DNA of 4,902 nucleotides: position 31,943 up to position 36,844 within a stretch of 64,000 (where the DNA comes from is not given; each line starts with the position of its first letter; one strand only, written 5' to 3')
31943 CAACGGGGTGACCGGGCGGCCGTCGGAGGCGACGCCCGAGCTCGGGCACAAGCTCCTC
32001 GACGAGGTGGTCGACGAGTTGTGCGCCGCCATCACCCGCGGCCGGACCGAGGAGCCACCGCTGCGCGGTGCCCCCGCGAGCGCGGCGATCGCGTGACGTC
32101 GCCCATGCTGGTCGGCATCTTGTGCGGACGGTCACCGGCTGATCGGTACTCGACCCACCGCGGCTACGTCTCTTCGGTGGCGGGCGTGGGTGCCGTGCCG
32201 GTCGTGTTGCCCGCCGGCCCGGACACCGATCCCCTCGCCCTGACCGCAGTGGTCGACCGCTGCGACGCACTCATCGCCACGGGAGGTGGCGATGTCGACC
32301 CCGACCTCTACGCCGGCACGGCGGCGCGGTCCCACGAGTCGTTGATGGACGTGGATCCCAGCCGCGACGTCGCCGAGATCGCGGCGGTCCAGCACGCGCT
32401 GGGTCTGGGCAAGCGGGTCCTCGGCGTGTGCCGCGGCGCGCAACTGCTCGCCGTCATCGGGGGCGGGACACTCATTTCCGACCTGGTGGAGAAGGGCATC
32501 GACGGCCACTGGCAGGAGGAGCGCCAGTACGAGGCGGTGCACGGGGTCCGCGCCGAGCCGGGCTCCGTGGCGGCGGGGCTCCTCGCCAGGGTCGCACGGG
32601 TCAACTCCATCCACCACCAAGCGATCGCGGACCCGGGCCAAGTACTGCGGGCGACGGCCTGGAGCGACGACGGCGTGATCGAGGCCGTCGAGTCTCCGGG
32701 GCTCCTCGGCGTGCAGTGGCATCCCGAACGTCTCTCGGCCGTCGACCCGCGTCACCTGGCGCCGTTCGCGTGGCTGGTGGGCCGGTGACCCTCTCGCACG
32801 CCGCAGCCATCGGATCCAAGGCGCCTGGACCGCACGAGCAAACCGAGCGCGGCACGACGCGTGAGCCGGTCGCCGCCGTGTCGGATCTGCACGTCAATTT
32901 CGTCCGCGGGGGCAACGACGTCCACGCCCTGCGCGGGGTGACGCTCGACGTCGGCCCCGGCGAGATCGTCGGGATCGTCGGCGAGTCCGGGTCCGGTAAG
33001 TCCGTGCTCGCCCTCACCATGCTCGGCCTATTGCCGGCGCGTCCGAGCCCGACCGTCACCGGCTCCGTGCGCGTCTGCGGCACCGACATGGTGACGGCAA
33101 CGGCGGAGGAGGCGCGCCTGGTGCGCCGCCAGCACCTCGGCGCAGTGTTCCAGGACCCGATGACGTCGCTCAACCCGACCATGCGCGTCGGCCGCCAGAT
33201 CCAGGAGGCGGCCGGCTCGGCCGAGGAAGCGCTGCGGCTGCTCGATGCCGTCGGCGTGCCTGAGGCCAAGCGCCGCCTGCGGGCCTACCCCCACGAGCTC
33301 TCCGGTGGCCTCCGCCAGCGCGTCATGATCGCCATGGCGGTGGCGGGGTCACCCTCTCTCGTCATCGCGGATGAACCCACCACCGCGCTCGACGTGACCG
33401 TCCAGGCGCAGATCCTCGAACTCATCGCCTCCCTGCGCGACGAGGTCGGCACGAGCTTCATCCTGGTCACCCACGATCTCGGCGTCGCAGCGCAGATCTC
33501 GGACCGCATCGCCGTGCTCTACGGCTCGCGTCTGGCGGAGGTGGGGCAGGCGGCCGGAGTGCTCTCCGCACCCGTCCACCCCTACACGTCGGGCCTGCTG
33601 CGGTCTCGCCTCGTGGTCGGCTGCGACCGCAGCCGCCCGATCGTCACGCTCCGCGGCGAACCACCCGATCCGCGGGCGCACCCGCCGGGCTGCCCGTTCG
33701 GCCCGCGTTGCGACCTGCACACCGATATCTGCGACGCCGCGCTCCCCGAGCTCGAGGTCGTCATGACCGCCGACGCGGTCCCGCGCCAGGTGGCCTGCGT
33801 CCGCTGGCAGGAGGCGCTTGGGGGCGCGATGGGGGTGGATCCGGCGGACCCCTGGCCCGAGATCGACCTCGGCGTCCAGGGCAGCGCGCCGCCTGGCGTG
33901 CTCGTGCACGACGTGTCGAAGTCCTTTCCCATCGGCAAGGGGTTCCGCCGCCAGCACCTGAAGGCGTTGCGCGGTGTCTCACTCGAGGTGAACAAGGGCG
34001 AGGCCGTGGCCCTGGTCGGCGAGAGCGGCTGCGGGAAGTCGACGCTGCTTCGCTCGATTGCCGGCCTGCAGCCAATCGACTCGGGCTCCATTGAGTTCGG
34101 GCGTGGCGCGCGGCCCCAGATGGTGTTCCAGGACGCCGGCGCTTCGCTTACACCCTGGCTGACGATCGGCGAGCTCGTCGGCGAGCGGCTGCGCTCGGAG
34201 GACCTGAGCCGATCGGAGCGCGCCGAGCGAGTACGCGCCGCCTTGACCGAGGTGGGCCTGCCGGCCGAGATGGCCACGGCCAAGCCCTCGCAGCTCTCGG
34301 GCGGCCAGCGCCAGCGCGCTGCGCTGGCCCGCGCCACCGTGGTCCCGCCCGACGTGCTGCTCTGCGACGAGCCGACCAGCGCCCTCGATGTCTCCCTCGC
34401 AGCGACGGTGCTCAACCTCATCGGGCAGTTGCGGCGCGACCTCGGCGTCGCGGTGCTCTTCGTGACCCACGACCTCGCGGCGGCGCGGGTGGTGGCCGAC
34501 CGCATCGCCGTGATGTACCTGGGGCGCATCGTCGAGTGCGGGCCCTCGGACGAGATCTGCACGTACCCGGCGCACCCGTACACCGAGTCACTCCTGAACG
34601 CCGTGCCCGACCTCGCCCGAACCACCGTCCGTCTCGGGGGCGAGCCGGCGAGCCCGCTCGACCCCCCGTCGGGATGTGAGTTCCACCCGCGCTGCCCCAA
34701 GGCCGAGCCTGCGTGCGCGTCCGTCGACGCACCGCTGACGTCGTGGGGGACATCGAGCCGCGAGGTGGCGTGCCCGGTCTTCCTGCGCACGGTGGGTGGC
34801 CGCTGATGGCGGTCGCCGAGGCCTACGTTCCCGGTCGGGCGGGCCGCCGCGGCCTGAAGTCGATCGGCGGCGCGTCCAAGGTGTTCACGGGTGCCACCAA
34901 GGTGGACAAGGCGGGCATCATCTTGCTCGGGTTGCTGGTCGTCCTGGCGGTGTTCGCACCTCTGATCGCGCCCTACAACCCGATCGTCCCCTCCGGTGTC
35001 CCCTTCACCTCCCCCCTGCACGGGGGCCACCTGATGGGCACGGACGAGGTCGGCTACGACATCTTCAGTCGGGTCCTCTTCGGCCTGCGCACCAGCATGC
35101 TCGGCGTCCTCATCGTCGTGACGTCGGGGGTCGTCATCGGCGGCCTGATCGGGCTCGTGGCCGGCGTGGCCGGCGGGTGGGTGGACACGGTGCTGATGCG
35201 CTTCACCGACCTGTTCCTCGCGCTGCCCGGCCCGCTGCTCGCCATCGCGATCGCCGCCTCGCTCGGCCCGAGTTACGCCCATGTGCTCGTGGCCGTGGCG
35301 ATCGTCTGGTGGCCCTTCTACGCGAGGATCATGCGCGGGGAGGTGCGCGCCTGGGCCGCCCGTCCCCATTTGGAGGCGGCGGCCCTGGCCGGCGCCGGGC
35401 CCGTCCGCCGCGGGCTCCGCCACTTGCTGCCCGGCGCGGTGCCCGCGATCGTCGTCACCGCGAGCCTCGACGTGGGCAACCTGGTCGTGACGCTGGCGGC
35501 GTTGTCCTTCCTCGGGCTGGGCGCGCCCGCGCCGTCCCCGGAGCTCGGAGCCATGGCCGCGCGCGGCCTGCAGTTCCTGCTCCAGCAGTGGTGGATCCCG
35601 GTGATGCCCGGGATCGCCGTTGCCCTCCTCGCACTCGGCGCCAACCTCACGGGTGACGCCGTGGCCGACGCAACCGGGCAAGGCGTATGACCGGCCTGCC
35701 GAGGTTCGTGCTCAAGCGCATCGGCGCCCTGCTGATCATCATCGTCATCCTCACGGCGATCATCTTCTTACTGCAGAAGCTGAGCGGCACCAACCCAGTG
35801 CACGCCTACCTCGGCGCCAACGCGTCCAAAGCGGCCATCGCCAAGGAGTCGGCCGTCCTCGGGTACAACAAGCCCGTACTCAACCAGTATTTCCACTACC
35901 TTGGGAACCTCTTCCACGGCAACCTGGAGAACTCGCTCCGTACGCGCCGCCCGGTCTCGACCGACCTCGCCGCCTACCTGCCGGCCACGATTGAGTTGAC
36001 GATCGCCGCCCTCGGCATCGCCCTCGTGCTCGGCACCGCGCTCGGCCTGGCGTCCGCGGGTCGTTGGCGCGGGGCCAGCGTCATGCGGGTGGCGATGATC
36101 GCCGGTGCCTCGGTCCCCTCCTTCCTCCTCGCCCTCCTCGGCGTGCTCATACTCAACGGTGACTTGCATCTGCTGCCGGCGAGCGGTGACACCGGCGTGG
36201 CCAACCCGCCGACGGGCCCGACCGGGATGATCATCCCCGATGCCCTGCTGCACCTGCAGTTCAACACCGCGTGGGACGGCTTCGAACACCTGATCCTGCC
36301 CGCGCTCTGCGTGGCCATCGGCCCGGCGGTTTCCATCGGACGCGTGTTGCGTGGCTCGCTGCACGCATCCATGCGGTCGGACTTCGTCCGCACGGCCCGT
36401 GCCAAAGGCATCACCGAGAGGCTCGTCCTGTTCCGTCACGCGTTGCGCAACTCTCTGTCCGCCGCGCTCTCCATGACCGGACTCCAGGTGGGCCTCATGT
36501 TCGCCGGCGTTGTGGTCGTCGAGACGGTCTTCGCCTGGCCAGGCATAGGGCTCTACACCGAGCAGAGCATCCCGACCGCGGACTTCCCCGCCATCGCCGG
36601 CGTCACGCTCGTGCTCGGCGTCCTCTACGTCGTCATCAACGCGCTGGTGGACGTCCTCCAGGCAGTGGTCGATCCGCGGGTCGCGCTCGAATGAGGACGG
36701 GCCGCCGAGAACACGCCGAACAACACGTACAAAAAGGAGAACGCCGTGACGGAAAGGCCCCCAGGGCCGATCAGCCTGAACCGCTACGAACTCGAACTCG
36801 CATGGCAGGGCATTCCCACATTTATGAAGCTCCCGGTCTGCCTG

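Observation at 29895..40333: Riboswitch-controlled, translationally coupled 11-gene operon combining GS-like ligase, GATase-like hydrolase and a Rieske oxygenase: candidate undescribed guanidine (or substituted-guanidine) pathway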

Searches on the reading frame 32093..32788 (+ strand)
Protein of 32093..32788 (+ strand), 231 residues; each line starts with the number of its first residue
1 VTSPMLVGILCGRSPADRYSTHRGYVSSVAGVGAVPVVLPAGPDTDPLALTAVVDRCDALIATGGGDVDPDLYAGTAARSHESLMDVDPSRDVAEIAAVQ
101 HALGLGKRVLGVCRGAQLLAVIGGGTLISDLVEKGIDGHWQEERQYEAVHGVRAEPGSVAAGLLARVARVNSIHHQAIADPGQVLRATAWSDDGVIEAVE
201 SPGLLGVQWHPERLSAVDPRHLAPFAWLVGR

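Call 3: search_protein_families(library=pfam, proteins=[window:32093-32788:+])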
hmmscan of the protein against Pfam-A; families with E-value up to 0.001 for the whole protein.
window:32093-32788:+ (231 aa): 2 families
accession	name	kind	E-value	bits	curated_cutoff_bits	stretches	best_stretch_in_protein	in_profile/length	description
PF07722.19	Peptidase_C26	-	6.3e-49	167.1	20.5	1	19-212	23-219/219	Peptidase C26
PF00117.34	GATase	-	5.5e-10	39.7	22.8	1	95-216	61-176/190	Glutamine amidotransferase class-I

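Call 4: search_protein_families(library=ncbifam, proteins=[window:32093-32788:+])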
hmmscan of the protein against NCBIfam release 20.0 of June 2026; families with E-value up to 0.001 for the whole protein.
window:32093-32788:+ (231 aa): 6 families
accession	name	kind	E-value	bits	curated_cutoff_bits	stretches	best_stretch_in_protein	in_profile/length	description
NF008471.0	PRK11366.1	equivalog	2.4e-22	79.6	266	1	22-215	28-227/254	gamma-glutamyl-gamma-aminobutyrate hydrolase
NF045546.1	GCDPHdlase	equivalog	1.1e-07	32.2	250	0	168-218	134-186/198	gamma-glutamyl-CDP-amidate hydrolase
TIGR00888.1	guaA_Nterm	equivalog_domain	8.9e-06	25.2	172.15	1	98-213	62-167/188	glutamine-hydrolyzing GMP synthase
NF001975.0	PRK00758.1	equivalog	9.7e-06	25.3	198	1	104-212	66-164/185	GMP synthase subunit A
NF005849.0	PRK07765.1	equivalog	0.00013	21.3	308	1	89-215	59-177/219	aminodeoxychorismate/anthranilate synthase component II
NF010081.0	PRK13566.1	equivalog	0.00023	19.6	645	1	99-215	593-702/729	anthranilate synthase component I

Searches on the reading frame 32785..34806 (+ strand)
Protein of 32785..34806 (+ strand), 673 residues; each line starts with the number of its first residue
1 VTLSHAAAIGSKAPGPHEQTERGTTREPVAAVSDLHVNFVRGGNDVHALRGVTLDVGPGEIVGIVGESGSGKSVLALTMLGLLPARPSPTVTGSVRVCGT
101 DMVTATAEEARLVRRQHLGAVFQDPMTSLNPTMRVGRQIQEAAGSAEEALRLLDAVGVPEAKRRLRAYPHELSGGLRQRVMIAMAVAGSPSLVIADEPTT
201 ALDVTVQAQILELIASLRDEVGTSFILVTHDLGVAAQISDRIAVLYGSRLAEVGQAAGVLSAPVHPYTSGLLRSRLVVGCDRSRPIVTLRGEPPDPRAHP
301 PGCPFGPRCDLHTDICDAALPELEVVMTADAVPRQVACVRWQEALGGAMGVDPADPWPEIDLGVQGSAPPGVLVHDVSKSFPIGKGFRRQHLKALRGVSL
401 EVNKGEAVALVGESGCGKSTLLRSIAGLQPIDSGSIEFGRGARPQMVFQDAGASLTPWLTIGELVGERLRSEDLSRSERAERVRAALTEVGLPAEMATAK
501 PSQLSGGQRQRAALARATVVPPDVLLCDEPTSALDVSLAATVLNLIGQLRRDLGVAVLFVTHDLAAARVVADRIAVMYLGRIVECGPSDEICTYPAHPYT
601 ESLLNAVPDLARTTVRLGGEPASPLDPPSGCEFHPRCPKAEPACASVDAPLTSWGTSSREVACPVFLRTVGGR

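Call 3: search_protein_families(library=pfam, proteins=[window:32785-34806:+])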
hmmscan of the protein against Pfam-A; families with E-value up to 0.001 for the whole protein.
window:32785-34806:+ (673 aa): 15 families
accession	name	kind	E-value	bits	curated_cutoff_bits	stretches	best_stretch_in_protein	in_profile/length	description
PF00005.33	ABC_tran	-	5.6e-59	199.1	25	2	395-532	1-137/137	ABC transporter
PF08352.17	oligo_HPY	-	1.7e-33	115.3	27.1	2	583-644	1-65/65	Oligopeptide/dipeptide transporter, C-terminal region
PF13304.12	AAA_21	-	2e-13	51.5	27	0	502-564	236-300/304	AAA domain, putative AbiEii toxin, Type IV TA system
PF13401.12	AAA_22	-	4.5e-10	40.4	27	0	407-551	7-109/130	AAA domain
PF02463.25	SMC_N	-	2.6e-09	37.3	40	0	61-243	26-210/220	RecF/RecN/SMC N terminal domain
PF13191.12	AAA_16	-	1.5e-08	35.8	32.6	1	388-517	5-129/167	AAA ATPase domain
PF13555.12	AAA_29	-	6e-07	29.6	27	0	397-422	14-39/61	P-loop containing region of AAA domain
PF20703.3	nSTAND1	-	9.9e-06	25.8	27.1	0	401-433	29-59/379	Novel STAND NTPase 1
PF05729.18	NACHT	-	6.5e-05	23.3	26.7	0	408-426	3-21/167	NACHT domain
PF03193.22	RsgA_GTPase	-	7.5e-05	23.1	30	0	404-433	105-134/174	RsgA GTPase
PF00931.28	NB-ARC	-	0.00017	21.4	23.5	0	398-426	11-39/248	NB-ARC domain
PF07728.20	AAA_5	-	0.00042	20.8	22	0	408-427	2-21/139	AAA domain (dynein-related subfamily)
PF13476.12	AAA_23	-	0.00048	21.2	27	0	395-425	10-39/201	AAA domain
PF01926.29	MMR_HSR1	-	0.00052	20.5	21.9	0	408-428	2-22/113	50S ribosome-binding GTPase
PF01078.27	Mg_chelatase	-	0.00065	19.6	20.3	0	63-89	26-52/207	Magnesium chelatase, subunit ChlI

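Call 4: search_protein_families(library=ncbifam, proteins=[window:32785-34806:+])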
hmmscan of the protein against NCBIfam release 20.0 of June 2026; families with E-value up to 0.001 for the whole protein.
window:32785-34806:+ (673 aa): 193 families (the best 25 are shown)
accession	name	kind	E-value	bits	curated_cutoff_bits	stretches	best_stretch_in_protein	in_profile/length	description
NF008453.0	PRK11308.1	subfamily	2.5e-145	483.9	408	2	375-663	16-323/334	dipeptide ABC transporter ATP-binding protein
NF007010.1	PRK09473.1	subfamily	1.7e-134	447.6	575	2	31-328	3-305/318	oligopeptide ABC transporter ATP-binding protein OppD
NF011659.0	PRK15079.1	equivalog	1.3e-132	441.6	540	2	389-663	34-328/334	murein tripeptide/oligopeptide ABC transporter ATP binding protein OppF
NF043079.1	MMSYN1_0167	equivalog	7.6e-129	431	740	4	107-313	297-511/561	oligopeptide ABC transporter ATP-binding protein OppD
NF008246.0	PRK11022.1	equivalog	1.7e-124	415.1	541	2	31-328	5-309/326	dipeptide ABC transporter ATP-binding protein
NF043071.1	DppF_dipep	equivalog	1.7e-123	412.2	660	2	374-663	16-324/331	dipeptide ABC transporter ATP-binding subunit DppF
NF007613.0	PRK10261.1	equivalog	7.4e-118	394.6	1077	2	27-274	10-271/623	glutathione ABC transporter ATP-binding protein GsiA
NF011713.0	PRK15134.1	equivalog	1.3e-116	390.3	834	3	27-274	3-259/529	microcin C ABC transporter ATP-binding protein YejF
NF043078.1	MMSYN1_0168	equivalog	1.2e-112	377.6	800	4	484-608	474-598/649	oligopeptide ABC transporter ATP-binding protein OppF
TIGR02770.1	nickel_nikD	equivalog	8.8e-102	339.4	318.7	2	50-275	3-229/230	nickel import ATP-binding protein NikD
TIGR02769.1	nickel_nikE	equivalog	5.5e-96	321.1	332.55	2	374-607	5-253/265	nickel import ATP-binding protein NikE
NF047576.1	opine_ATP_CntF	equivalog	1e-91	306.9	385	2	47-277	18-255/264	staphylopine uptake ABC transporter ATP-binding protein CntF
NF047578.1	opine_ATP_CntD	equivalog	2.7e-90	302.2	380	2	48-278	19-256/266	staphylopine uptake ABC transporter ATP-binding protein CntD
NF007739.0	PRK10419.1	subfamily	9.7e-87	290.9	354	2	374-607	6-254/268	nickel ABC transporter ATP-binding protein NikE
NF011674.0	PRK15093.1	equivalog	4.6e-83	279.1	627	2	29-317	3-306/330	putrescine export ABC transporter ATP-binding protein SapD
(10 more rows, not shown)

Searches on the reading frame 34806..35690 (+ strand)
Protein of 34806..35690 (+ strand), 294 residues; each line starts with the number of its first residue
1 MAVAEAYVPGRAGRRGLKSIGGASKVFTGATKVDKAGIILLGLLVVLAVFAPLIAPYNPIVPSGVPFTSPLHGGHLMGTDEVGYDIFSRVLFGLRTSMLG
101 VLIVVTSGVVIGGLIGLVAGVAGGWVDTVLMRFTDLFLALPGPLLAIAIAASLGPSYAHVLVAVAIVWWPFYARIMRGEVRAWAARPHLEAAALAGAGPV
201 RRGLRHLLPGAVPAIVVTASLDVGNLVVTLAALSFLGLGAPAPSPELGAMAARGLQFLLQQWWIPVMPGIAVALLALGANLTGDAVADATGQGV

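Call 3: search_protein_families(library=pfam, proteins=[window:34806-35690:+])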
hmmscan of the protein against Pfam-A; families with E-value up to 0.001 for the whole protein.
window:34806-35690:+ (294 aa): 2 families
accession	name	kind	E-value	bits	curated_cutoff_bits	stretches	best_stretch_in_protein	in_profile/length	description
PF00528.27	BPD_transp_1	-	2.7e-21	76.6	26.4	1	112-289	1-177/184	Binding-protein-dependent transport system inner membrane component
PF12911.12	OppC_N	-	4.3e-05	23.8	23.9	1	36-59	18-41/53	N-terminal TM domain of oligopeptide transport permease C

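Call 4: search_protein_families(library=ncbifam, proteins=[window:34806-35690:+])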
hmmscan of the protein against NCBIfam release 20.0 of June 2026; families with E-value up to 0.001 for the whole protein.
window:34806-35690:+ (294 aa): 14 families
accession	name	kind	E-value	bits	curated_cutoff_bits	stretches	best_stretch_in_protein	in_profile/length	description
NF045474.1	Opp2C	equivalog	1.2e-65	221.4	300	1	73-289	18-234/236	nickel transporter permease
TIGR02790.1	nickel_nikC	equivalog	2.7e-63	214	358.45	1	36-289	3-256/258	nickel ABC transporter permease subunit NikC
NF007376.0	PRK09881.1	equivalog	1.9e-59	201.1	434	1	36-288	35-287/298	D,D-dipeptide ABC transporter permease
NF045473.1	Opp1C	equivalog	3.1e-59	200.6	350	1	33-289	6-262/267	nickel/cobalt ABC transporter permease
NF045476.1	Opp4C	equivalog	4e-58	196.9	350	1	32-289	14-274/278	oligopeptide ABC transporter permease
NF007738.0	PRK10417.1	equivalog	7.7e-55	186.3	335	1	35-288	12-265/277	nickel ABC transporter permease subunit NikC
NF008160.0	PRK10913.1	equivalog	4.7e-52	177.3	483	1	34-289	32-293/300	dipeptide ABC transporter permease DppC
NF011662.0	PRK15082.1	equivalog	5.1e-52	177.1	484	1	38-289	43-295/303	glutathione ABC transporter permease GsiD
NF047573.1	opine_perm_CntC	exception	8.5e-46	156.5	440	1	32-287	9-264/271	staphylopine uptake ABC transporter permease subunit CntC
NF045475.1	Opp3C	equivalog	1.9e-32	112.7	450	1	75-289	108-322/328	oligopeptide ABC transporter permease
NF011935.0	PRK15406.1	equivalog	2.2e-30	106.4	433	1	35-289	40-296/302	oligopeptide ABC transporter permease OppC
NF011691.0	PRK15111.1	equivalog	6.7e-28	98.1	379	1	41-292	36-293/296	putrescine export ABC transporter permease SapC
NF011596.0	PRK15021.1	subfamily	2.7e-22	79.3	439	1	64-289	110-334/341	microcin C ABC transporter permease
NF043080.1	MMSYN1_0166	equivalog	2.9e-22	79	370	1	38-290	44-301/307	oligopeptide ABC transporter permease OppC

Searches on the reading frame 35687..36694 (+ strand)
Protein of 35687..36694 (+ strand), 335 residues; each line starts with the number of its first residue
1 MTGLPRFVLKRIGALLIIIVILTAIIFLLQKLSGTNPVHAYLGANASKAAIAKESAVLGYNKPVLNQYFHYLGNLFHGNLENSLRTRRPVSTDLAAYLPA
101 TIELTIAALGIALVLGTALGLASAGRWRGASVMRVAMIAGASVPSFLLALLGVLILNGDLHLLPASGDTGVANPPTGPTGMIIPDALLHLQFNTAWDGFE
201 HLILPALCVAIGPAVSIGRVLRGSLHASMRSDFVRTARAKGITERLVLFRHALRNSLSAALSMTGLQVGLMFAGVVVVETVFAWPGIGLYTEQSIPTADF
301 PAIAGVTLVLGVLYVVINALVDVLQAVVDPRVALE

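Call 3: search_protein_families(library=pfam, proteins=[window:35687-36694:+])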
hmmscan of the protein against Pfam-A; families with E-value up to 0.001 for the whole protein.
window:35687-36694:+ (335 aa): 2 families
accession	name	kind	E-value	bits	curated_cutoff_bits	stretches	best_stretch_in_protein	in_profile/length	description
PF00528.27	BPD_transp_1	-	3.3e-32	112.2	26.4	1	116-332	1-182/184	Binding-protein-dependent transport system inner membrane component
PF19300.4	BPD_transp_1_N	-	4.1e-10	40.3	23.8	1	6-80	3-77/114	Binding-prot-dependent transport system membrane comp, N-term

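Call 4: search_protein_families(library=ncbifam, proteins=[window:35687-36694:+])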
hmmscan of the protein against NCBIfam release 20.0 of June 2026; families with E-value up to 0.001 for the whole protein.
window:35687-36694:+ (335 aa): 15 families
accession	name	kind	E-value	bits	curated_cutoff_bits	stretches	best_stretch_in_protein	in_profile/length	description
NF045470.1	Opp2B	equivalog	1.9e-71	240.7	350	1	11-332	1-299/300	nickel ABC transporter permease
NF045469.1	Opp1B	equivalog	1.4e-61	208.7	380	2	196-332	171-306/307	nickel/cobalt ABC transporter permease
TIGR02789.1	nickel_nikB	equivalog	7.7e-59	199.6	447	2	195-332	169-306/314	nickel ABC transporter permease subunit NikB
NF007677.0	PRK10352.1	equivalog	1.3e-57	195.3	433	2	196-333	170-307/314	nickel ABC transporter permease subunit NikB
NF011661.0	PRK15081.1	equivalog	1.6e-56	192.1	463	2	197-332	168-303/306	glutathione ABC transporter permease GsiC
NF045472.1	Opp4B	equivalog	3.4e-54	184.3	450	1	6-332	3-318/319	oligopeptide ABC transporter permease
NF045471.1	Opp3B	equivalog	2.3e-52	178.3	480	2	194-334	164-304/308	oligopeptide ABC transporter permease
NF008161.0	PRK10914.1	equivalog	3.5e-52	177.6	590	1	6-332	3-335/339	dipeptide ABC transporter permease DppB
NF007008.0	PRK09471.1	equivalog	4.9e-47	160.9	388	2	192-332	162-304/306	oligopeptide ABC transporter permease OppB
NF011690.0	PRK15110.1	equivalog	1.4e-38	133.1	432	1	64-330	40-311/321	putrescine export ABC transporter permease SapB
NF011712.0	PRK15133.1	subfamily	5.1e-27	94.8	445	1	50-335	85-362/364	microcin C ABC transporter permease YejB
NF043081.1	MMSYN1_0165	equivalog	7.2e-17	61.5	350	1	220-334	271-386/388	oligopeptide ABC transporter permease OppB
NF045474.1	Opp2C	equivalog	6.3e-07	29.2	300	0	211-272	111-172/236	nickel transporter permease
NF045476.1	Opp4C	equivalog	1.6e-06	27.6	350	1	182-293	121-227/278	oligopeptide ABC transporter permease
NF011596.0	PRK15021.1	subfamily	0.00039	19.6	439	1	206-265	208-266/341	microcin C ABC transporter permease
